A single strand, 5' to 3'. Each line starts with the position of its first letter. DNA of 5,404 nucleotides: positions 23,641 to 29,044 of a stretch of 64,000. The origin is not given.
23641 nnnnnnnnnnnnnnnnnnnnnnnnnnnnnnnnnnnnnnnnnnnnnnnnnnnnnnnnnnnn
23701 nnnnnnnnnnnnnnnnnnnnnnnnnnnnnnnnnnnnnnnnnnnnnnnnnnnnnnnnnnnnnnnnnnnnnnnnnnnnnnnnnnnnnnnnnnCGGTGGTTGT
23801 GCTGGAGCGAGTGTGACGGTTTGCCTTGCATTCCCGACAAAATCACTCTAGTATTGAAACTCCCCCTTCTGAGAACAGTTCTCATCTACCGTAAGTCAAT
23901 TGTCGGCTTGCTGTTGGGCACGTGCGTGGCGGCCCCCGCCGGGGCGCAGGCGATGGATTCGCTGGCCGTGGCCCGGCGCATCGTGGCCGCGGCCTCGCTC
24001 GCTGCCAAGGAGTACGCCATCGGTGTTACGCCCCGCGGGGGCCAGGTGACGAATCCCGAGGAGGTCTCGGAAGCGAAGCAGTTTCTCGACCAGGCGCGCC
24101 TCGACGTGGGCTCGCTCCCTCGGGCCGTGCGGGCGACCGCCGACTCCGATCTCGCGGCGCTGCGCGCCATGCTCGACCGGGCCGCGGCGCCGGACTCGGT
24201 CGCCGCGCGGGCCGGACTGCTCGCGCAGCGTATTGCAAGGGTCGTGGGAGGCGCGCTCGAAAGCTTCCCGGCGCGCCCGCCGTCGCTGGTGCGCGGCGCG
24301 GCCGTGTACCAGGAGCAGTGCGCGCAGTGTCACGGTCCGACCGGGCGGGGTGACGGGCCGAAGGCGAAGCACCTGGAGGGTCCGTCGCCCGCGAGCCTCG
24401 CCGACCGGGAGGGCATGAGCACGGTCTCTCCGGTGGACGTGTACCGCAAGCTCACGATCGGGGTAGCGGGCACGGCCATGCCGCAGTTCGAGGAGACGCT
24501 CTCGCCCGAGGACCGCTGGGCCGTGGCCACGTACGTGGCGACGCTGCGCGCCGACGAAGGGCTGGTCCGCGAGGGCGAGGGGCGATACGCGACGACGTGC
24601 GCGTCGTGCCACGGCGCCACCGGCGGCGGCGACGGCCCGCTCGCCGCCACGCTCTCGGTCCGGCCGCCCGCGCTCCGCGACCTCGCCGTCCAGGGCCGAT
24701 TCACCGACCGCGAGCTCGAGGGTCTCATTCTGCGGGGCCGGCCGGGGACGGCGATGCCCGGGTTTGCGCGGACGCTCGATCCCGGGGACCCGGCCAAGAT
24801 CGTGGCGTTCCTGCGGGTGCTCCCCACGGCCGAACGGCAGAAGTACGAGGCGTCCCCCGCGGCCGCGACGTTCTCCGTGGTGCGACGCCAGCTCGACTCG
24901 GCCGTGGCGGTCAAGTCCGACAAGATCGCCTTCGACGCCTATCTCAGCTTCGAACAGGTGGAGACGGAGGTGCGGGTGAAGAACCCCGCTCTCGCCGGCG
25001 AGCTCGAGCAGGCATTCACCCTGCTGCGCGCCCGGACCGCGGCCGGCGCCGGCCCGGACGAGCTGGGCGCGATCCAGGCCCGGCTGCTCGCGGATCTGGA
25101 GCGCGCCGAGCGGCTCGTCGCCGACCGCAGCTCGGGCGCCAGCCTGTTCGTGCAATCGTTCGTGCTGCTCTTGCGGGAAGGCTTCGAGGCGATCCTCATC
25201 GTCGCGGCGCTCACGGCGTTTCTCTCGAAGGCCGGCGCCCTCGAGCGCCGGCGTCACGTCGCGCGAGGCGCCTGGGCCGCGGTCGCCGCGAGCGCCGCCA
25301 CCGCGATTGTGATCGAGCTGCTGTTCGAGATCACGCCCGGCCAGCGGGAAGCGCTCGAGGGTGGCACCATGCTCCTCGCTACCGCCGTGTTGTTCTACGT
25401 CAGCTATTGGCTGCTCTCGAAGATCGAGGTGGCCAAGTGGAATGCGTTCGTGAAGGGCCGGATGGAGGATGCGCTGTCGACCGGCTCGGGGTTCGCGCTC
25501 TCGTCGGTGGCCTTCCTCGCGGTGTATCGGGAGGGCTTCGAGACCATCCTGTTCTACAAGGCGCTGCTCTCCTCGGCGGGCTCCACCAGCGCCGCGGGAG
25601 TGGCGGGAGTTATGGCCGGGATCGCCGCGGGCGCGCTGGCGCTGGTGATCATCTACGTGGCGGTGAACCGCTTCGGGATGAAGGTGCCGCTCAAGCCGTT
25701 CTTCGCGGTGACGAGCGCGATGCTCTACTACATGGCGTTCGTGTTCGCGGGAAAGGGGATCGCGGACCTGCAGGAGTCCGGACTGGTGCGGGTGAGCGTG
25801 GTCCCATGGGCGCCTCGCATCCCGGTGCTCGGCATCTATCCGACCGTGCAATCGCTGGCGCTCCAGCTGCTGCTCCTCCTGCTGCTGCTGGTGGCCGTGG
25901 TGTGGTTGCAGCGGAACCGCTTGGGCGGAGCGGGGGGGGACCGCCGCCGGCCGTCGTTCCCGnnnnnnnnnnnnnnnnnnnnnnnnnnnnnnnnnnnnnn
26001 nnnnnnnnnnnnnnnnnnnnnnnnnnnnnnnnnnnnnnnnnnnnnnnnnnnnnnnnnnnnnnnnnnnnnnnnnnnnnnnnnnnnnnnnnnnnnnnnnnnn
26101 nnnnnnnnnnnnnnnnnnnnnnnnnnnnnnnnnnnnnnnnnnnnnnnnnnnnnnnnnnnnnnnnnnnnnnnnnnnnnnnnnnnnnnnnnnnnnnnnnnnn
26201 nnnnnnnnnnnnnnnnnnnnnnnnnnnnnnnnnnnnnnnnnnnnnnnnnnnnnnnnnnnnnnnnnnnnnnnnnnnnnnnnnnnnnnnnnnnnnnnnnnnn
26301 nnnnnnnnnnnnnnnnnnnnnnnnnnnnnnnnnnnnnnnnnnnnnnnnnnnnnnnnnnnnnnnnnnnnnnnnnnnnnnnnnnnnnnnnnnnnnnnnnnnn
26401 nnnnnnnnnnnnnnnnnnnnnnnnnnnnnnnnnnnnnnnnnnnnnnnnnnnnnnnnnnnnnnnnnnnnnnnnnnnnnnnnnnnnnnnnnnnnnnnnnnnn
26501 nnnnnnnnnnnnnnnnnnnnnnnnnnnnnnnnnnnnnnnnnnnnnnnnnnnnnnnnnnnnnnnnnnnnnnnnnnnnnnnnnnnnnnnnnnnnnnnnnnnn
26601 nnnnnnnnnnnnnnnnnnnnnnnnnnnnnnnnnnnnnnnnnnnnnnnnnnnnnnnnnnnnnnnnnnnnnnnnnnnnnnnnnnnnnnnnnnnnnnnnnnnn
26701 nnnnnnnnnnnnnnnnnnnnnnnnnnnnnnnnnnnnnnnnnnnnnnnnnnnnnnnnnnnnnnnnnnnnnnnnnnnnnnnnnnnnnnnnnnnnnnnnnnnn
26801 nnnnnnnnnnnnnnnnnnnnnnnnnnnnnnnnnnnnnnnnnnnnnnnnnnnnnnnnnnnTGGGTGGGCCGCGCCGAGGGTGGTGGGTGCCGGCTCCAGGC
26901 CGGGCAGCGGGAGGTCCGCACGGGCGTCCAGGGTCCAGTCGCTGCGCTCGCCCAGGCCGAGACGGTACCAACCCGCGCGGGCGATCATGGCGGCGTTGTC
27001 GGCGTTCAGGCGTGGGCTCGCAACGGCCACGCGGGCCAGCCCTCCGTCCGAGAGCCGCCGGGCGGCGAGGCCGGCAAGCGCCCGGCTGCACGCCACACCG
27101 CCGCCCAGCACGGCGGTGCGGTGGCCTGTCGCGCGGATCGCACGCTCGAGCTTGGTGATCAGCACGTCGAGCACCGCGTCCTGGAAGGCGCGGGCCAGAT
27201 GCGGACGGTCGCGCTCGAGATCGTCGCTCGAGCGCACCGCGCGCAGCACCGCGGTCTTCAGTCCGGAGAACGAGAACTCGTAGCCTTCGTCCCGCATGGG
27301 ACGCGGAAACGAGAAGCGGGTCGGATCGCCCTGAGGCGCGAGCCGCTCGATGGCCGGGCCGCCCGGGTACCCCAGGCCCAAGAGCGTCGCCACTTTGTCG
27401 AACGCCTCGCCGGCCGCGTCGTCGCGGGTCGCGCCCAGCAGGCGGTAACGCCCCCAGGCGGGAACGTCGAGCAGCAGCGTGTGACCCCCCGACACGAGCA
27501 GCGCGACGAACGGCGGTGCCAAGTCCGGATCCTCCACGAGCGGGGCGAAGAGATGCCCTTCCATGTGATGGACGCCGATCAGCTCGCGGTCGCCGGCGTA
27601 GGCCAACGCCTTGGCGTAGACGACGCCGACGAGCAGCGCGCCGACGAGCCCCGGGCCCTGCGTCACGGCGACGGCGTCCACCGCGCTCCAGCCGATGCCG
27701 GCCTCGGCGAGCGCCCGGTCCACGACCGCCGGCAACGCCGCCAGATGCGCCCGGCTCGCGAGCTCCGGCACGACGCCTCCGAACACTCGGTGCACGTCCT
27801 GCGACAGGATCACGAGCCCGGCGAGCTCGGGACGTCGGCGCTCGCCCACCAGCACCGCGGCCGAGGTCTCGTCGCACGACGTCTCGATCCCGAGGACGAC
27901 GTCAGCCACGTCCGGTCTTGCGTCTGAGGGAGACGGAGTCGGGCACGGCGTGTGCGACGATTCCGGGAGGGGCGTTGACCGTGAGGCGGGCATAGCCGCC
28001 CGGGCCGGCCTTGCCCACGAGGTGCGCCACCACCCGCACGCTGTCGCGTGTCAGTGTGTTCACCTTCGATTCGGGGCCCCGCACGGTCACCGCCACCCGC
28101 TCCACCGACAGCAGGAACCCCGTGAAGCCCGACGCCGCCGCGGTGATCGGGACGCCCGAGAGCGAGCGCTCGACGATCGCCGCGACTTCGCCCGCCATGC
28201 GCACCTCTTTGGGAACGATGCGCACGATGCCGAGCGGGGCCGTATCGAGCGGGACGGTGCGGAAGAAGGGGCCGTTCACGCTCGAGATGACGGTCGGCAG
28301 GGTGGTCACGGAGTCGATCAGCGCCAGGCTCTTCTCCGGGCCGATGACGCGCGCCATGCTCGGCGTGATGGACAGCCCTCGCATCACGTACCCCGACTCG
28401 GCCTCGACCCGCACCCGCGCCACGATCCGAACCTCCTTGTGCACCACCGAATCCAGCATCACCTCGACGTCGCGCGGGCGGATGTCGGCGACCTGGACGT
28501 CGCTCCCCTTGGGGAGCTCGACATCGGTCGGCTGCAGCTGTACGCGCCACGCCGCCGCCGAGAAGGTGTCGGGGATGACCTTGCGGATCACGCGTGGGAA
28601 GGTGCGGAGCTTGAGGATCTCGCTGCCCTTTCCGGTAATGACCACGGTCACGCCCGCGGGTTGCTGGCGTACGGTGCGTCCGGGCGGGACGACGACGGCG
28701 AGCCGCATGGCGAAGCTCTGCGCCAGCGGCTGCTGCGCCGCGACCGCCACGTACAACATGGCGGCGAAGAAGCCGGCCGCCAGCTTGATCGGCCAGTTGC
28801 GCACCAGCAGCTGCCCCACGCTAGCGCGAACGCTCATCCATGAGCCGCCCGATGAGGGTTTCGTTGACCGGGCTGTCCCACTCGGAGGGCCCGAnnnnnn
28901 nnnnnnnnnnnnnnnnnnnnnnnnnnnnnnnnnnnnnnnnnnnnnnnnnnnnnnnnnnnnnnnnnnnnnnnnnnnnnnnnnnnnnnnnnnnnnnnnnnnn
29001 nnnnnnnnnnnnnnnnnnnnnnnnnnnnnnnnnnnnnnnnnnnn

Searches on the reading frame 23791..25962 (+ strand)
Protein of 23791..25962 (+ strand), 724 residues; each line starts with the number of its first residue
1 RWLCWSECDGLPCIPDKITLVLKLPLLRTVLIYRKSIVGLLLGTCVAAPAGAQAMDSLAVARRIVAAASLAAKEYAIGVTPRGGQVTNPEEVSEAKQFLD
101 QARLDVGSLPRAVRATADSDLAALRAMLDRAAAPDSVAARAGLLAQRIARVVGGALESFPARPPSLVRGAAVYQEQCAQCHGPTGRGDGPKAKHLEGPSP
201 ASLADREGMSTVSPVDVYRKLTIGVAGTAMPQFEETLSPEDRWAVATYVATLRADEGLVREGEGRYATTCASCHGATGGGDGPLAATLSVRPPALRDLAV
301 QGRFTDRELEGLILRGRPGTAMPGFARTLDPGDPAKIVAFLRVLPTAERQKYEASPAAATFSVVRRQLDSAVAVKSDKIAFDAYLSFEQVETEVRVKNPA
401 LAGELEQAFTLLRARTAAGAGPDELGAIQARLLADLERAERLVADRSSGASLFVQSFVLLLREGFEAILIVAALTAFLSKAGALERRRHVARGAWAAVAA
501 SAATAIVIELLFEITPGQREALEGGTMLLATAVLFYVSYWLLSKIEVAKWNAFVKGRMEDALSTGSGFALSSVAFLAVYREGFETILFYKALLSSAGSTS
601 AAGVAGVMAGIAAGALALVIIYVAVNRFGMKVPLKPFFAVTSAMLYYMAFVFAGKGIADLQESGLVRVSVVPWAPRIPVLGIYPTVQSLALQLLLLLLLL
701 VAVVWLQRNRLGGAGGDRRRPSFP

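Call 12: search_protein_families(library=pfam, proteins=[window:23791-25962:+], max_evalue=0.0001)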
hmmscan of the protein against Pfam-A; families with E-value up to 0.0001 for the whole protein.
window:23791-25962:+ (724 aa): 3 families
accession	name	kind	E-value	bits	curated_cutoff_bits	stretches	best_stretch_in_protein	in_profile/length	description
PF03239.20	FTR1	-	3.4e-36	125.5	25.3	2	455-665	3-214/284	Iron permease FTR1 family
PF13442.11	Cytochrome_CBB3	-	2.2e-25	89.2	27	2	168-249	5-68/68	Cytochrome C oxidase, cbb3-type, subunit III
PF00034.26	Cytochrom_C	-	1.4e-20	74.8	21.3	2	167-252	2-89/90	Cytochrome c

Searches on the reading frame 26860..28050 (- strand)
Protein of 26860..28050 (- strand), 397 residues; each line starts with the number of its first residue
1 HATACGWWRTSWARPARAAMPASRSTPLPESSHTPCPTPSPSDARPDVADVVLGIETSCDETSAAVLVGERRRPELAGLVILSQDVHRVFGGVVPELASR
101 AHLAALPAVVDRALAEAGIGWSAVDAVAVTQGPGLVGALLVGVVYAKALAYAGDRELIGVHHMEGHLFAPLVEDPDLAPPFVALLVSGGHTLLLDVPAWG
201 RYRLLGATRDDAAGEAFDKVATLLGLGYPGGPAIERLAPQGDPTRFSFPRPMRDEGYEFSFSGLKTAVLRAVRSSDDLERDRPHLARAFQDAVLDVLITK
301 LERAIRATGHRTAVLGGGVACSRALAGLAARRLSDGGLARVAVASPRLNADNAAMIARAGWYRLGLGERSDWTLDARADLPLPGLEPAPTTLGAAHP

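Call 12: search_protein_families(library=pfam, proteins=[window:26860-28050:-], max_evalue=0.0001)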
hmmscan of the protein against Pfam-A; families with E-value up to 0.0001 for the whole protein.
window:26860-28050:- (397 aa): 2 families
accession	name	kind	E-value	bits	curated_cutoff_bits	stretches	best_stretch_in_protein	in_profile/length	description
PF00814.31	TsaD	-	1.1e-82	278.1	24.8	1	80-357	6-263/264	tRNA N6-adenosine threonylcarbamoyltransferase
PF22521.2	HypF_C_2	-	1.1e-05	25.8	27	1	213-339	96-223/241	Carbamoyltransferase, Kae1-like Domain, second subdomain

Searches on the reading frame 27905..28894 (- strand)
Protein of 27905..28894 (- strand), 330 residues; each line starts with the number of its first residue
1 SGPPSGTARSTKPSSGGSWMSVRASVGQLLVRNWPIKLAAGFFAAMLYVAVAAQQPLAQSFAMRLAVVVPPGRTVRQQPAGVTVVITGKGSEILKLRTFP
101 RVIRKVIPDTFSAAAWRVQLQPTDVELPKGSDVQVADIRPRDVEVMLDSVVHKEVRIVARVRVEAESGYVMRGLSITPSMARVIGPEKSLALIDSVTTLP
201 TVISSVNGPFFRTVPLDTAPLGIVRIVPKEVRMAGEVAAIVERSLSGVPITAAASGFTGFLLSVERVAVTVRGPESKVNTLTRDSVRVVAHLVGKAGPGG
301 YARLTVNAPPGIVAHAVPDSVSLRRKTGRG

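Call 12: search_protein_families(library=pfam, proteins=[window:27905-28894:-], max_evalue=0.0001)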
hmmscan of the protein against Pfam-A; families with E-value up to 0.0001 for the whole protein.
window:27905-28894:- (330 aa): 1 family
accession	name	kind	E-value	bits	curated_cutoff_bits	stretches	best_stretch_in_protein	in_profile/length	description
PF07949.17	YbbR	-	9.2e-08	32.7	22.3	0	160-233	7-79/81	YbbR-like protein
